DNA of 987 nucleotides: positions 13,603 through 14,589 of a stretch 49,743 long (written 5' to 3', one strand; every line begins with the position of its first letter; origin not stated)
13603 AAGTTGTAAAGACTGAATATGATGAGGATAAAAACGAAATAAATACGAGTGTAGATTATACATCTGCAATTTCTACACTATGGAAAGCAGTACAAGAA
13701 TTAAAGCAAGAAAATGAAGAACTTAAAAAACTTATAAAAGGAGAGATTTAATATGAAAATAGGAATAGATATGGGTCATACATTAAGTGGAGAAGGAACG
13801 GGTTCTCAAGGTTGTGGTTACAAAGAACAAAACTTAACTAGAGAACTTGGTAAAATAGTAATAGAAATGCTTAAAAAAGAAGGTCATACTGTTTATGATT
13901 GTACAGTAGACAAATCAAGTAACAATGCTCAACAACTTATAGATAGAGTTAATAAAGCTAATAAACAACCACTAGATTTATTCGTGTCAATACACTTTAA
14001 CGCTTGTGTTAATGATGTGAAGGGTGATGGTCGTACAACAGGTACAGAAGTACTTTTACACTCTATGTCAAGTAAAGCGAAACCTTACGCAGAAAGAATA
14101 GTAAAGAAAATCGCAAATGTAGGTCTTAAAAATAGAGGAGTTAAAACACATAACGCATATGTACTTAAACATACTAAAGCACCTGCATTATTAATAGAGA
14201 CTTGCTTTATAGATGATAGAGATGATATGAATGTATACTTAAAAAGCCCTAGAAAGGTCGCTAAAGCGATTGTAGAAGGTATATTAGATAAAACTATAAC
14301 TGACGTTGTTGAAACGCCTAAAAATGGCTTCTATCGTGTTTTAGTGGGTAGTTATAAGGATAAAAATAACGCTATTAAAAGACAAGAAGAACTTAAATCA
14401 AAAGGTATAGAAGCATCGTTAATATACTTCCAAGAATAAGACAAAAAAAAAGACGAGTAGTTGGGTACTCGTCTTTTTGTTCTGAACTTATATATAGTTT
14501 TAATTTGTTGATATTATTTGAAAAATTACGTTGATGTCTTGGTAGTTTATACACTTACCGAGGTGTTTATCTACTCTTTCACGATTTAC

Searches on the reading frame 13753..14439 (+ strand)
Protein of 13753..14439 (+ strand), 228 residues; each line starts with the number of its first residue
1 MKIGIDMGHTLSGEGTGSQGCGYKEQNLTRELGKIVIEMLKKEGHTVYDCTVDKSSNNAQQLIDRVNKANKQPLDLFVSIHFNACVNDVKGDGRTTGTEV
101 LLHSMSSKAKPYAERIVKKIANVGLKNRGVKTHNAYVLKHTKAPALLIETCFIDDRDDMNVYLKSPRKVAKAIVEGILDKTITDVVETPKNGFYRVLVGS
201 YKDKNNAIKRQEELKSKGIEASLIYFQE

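Call 45: search_protein_families(library=pfam, proteins=[window:13753-14439:+], max_evalue=0.001)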
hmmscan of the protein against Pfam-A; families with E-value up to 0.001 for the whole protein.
window:13753-14439:+ (228 aa): 2 families
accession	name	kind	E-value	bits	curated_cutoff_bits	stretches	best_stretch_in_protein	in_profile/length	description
PF01520.23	Amidase_3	-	4.7e-34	118.4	27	1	3-178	1-173/174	N-acetylmuramoyl-L-alanine amidase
PF05036.18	SPOR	-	1.6e-08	35.2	21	1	170-224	18-75/76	SPOR domain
